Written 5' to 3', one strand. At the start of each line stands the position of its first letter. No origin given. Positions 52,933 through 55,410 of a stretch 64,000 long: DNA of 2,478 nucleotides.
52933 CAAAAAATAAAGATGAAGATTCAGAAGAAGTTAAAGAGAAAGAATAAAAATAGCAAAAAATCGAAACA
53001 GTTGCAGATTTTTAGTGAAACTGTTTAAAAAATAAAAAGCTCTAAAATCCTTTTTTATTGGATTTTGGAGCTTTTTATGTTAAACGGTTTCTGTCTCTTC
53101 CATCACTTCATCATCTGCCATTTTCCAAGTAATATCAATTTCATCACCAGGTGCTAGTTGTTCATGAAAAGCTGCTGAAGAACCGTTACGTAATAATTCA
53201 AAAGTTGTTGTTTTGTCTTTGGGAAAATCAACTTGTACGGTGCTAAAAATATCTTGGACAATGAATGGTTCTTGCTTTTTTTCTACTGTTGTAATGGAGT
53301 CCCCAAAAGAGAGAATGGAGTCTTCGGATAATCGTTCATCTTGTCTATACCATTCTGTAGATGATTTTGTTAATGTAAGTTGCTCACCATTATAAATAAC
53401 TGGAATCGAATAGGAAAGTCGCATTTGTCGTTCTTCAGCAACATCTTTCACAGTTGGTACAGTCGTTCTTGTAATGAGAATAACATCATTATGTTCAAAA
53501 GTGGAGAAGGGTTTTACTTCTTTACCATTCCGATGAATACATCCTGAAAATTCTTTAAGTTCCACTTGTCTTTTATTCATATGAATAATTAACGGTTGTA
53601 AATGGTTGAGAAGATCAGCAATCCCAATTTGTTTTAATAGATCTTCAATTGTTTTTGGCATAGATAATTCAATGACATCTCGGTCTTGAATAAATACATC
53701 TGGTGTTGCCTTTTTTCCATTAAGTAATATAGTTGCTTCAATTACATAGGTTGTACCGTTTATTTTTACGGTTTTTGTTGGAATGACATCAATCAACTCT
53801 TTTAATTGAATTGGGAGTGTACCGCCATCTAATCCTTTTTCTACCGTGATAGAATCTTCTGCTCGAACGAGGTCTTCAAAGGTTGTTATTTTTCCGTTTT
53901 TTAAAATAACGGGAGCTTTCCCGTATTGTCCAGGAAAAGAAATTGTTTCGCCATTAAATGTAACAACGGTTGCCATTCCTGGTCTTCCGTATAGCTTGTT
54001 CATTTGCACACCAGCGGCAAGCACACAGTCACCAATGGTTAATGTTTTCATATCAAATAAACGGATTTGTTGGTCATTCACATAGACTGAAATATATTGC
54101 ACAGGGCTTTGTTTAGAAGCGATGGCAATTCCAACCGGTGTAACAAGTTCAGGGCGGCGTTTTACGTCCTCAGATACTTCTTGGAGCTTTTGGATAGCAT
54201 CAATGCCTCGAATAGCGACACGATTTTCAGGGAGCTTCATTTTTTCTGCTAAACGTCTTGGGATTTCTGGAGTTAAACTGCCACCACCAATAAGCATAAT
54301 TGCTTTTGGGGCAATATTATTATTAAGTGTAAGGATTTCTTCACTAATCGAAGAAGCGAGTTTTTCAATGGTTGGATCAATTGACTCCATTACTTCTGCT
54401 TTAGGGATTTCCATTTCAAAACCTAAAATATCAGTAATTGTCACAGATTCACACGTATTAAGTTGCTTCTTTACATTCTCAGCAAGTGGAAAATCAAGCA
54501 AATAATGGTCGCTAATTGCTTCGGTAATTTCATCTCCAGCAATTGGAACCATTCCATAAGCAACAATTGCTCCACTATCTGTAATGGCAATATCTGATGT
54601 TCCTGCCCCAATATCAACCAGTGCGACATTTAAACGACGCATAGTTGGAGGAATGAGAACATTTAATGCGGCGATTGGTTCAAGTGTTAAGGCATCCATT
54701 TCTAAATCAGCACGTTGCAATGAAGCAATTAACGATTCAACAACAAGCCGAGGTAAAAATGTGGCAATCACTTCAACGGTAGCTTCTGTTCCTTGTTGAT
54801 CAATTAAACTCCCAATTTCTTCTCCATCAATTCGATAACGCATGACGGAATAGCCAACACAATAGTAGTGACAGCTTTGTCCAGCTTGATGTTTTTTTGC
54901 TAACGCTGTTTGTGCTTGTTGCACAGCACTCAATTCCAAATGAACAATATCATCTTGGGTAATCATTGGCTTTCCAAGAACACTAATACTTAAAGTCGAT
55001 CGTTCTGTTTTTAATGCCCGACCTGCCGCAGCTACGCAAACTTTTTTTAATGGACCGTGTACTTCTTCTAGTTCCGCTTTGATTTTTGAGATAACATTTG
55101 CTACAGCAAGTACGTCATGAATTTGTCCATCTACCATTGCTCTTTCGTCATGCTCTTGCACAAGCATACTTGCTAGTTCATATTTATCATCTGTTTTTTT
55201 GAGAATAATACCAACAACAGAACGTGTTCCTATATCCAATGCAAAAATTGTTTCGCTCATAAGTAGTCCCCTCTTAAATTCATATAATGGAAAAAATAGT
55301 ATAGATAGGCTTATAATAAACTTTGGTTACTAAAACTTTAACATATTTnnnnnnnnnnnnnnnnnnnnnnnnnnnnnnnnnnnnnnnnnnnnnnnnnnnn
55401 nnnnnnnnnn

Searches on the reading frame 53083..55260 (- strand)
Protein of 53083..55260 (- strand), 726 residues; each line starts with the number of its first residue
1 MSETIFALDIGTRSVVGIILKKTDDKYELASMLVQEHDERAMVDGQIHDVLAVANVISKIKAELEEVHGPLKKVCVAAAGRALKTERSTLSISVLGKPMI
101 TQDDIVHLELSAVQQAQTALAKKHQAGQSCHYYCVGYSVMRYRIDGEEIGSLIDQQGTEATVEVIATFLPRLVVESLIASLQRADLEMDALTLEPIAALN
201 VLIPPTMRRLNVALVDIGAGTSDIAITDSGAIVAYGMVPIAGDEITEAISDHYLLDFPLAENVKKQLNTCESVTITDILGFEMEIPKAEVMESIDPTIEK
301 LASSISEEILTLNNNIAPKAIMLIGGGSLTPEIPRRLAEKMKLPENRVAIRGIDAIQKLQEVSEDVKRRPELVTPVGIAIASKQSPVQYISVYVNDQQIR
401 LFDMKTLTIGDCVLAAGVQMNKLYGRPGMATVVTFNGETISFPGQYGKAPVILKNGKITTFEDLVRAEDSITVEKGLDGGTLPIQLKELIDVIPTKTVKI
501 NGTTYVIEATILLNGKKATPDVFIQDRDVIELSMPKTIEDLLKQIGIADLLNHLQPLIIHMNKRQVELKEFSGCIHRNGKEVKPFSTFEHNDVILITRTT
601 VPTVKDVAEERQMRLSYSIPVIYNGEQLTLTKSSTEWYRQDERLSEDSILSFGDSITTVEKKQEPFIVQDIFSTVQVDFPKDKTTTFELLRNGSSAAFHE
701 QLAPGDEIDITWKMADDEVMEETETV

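Call 92: search_protein_families(library=pfam, proteins=[window:53083-55260:-], max_evalue=0.00001)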
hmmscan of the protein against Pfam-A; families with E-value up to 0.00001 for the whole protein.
window:53083-55260:- (726 aa): 3 families
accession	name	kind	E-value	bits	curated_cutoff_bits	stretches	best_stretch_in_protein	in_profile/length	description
PF11104.14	PilM_2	-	6.7e-13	48.7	27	1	185-345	149-302/340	Type IV pilus assembly protein PilM;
PF06723.19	MreB_Mbl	-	2e-10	40.5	27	1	214-345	149-301/327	MreB/Mbl protein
PF14450.12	FtsA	-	5.7e-10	40.1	31.8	1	213-372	1-103/127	Cell division protein FtsA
